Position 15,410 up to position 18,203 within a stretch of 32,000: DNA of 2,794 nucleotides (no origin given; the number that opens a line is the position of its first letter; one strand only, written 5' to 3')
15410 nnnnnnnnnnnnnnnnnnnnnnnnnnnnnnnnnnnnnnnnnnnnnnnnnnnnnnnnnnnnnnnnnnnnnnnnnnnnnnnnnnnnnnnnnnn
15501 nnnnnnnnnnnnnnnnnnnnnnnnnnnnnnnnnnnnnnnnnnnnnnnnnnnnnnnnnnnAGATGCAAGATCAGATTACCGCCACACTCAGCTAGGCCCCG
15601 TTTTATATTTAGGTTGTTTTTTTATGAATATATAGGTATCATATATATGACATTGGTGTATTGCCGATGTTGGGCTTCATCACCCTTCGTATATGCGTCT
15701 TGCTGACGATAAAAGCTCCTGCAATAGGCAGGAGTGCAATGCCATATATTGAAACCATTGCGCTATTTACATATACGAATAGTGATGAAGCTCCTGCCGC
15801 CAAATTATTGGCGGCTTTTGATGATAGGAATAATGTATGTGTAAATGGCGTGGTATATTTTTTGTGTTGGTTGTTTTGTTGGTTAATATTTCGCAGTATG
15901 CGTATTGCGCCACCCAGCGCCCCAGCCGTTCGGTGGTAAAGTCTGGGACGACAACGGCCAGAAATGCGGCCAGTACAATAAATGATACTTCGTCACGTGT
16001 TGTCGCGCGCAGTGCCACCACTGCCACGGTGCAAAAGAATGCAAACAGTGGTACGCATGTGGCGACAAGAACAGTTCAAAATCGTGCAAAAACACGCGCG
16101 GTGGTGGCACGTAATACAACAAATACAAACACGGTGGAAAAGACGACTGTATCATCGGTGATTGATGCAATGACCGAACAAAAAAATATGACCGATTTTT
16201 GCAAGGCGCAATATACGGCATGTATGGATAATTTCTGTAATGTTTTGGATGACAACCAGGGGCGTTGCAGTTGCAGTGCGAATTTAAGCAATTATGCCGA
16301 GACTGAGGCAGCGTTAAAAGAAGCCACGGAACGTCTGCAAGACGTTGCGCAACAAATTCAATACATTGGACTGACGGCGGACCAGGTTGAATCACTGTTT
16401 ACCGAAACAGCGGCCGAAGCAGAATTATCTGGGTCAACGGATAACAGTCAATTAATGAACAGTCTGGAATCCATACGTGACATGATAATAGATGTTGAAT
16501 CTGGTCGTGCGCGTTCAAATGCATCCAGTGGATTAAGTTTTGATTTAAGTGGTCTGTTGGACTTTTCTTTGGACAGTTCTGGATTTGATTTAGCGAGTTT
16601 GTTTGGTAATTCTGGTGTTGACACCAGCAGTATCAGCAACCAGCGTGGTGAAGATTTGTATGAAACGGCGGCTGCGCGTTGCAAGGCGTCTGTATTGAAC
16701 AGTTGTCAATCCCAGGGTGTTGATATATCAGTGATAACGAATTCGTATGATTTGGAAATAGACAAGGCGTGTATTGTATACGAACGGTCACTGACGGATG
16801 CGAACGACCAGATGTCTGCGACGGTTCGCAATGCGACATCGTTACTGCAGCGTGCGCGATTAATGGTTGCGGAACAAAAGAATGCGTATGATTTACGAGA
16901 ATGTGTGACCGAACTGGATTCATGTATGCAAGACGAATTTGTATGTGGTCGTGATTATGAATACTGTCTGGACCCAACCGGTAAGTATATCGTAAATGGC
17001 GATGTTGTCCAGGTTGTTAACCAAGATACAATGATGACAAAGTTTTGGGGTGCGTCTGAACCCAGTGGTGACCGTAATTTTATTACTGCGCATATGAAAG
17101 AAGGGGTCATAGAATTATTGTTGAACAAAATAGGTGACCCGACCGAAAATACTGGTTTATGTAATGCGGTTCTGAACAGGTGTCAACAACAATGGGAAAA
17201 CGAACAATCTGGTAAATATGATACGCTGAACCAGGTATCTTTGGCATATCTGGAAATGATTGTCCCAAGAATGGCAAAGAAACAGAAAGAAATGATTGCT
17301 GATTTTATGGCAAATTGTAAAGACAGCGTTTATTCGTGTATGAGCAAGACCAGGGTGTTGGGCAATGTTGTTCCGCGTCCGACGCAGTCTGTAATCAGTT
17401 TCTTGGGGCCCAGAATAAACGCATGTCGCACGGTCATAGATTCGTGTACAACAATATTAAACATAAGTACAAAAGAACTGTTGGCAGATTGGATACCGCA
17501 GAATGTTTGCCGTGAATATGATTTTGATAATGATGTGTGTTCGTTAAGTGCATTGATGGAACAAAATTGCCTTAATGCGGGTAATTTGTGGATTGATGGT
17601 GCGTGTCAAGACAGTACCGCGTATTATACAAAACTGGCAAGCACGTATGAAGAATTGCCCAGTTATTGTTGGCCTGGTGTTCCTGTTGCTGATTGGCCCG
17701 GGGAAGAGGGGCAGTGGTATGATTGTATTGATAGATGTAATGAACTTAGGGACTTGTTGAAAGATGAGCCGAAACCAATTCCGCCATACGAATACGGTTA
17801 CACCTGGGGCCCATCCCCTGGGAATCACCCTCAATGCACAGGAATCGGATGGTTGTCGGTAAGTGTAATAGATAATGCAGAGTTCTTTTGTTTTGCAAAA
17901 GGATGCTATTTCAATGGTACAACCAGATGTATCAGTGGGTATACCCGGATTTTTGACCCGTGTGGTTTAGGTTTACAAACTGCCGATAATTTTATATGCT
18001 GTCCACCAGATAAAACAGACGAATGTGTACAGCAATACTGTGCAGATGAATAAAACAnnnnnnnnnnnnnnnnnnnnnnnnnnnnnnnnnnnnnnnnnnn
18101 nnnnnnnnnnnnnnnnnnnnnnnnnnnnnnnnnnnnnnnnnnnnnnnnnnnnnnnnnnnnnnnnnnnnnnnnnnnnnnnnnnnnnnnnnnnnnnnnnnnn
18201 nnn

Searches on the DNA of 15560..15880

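Call 7: search_rna_families(source=window, start=15560, end=15880, threshold=evalue, max_evalue=10, show_alignments=3)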
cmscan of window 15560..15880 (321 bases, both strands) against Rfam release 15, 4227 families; matches with E-value up to 10: 6.
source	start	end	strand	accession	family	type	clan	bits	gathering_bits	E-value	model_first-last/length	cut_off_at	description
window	15657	15806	-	RF00452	MIR172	Gene; miRNA;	-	19.7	70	0.076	1-114/114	no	mir-172 microRNA precursor family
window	15723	15800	-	RF03636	MIR4376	Gene; miRNA;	-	18.9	60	0.21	1-88/88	no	MIR4376 microRNA precursor family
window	15660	15806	+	RF00452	MIR172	Gene; miRNA;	-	16.5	70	0.58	1-114/114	no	mir-172 microRNA precursor family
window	15696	15718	+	RF01113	BMV3_UPD-PK3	Cis-reg;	-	16.4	36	8.5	1-23/23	no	Pseudoknot of upstream pseudoknot domain (UPD) of the 3'UTR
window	15594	15660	+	RF00672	mir-190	Gene; miRNA;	CL00089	14.7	48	5.3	1-78/78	no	mir-190 microRNA precursor family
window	15664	15704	-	RF01145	sR14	Gene; snRNA; snoRNA; CD-box;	-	9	38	6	1-54/54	no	Small nucleolar RNA sR14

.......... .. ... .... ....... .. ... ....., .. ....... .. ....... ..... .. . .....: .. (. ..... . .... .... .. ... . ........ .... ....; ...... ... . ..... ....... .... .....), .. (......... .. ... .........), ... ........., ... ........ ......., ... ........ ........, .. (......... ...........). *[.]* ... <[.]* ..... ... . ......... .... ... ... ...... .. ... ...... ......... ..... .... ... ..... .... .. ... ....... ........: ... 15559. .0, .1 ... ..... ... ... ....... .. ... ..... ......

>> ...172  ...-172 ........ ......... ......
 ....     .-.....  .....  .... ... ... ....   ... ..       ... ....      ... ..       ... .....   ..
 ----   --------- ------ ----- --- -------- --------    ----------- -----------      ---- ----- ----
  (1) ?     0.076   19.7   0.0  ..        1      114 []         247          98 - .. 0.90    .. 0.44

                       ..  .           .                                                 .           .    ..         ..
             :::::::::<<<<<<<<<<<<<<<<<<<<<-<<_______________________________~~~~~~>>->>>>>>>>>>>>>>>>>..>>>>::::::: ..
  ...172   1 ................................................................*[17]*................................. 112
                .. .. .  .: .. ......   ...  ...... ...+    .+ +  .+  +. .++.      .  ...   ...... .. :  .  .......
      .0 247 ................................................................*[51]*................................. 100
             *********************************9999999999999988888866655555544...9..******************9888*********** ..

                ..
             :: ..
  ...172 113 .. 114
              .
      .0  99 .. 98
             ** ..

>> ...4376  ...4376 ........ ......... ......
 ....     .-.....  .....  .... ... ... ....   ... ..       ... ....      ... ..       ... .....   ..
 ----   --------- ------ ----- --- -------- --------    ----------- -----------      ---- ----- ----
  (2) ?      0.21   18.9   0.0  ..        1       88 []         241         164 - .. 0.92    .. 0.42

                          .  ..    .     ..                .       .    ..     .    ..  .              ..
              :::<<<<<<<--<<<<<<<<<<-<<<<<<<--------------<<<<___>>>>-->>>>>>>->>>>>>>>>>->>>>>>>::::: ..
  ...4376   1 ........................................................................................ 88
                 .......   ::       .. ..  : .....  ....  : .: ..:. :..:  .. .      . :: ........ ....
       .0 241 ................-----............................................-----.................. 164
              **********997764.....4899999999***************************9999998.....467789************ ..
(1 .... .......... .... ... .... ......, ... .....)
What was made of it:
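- Closest known: SgrS. Different: Copy A gives no SgrS hit at all (call 7).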

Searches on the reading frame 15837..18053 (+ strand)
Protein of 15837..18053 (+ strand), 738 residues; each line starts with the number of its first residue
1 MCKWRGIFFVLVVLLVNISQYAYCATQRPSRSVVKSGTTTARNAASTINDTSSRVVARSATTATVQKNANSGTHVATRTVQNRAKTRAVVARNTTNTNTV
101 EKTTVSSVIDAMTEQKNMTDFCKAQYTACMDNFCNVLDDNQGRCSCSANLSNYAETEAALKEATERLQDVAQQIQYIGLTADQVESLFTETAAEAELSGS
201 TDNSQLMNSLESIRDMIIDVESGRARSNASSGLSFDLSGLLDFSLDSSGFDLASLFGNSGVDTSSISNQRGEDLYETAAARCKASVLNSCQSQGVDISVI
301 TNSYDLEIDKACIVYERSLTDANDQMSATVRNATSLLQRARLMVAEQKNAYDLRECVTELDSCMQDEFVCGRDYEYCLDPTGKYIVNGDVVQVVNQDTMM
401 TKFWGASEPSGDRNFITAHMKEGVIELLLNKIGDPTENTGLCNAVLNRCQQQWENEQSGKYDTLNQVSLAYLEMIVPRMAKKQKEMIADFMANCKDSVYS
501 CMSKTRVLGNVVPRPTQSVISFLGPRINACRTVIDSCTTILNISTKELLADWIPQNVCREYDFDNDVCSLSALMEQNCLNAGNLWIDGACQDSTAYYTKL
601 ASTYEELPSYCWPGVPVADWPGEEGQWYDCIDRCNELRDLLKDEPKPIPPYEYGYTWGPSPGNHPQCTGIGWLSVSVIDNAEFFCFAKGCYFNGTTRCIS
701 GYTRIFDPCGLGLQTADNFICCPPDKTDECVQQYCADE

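Call 8: search_protein_families(library=pfam, proteins=[window:15837-18053:+])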
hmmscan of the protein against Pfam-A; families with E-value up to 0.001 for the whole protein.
window:15837-18053:+ (738 aa): 0 families

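Call 9: search_protein_families(library=ncbifam, proteins=[window:15837-18053:+])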
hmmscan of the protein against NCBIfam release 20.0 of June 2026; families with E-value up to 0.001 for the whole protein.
window:15837-18053:+ (738 aa): 0 families

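Call 12: find_encoding_contigs(protein=window:15837-18053:+, flank=3000, max_places=6)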
Protein window:15837-18053:+ (738 aa): 9 contigs read that carry it; 1 place shown.
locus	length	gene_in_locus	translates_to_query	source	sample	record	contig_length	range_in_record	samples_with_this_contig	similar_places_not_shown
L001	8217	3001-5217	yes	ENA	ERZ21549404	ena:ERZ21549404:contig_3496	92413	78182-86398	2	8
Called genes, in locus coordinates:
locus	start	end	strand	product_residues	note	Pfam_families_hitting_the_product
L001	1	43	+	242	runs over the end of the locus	-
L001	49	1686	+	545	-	PF00437:T2SSE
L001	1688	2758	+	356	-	PF00482:T2SSF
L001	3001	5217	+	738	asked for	-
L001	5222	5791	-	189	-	-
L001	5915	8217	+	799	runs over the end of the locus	PF02518:HATPase_c, PF00204:DNA_gyraseB, PF01751:Toprim, PF00986:DNA_gyraseB_C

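Call 30: search_protein_families(library=pfam, proteins=[window:15837-18053:+], max_evalue=0.1)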
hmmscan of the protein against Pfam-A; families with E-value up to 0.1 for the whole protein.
window:15837-18053:+ (738 aa): 2 families
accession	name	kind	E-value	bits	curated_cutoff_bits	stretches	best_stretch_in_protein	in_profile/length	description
PF13093.11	FTA4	-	0.012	15.9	24.8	1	101-220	94-196/199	Kinetochore complex Fta4 of Sim4 subunit, or CENP-50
PF07216.17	LcrG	-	0.02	15.2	24.1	1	155-194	11-50/91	LcrG protein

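Call 72: search_solved_structures(query=window:15837-18053:+, max_evalue=1)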
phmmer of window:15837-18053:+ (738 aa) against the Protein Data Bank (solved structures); distinct sequences matched with E-value up to 1: 0.
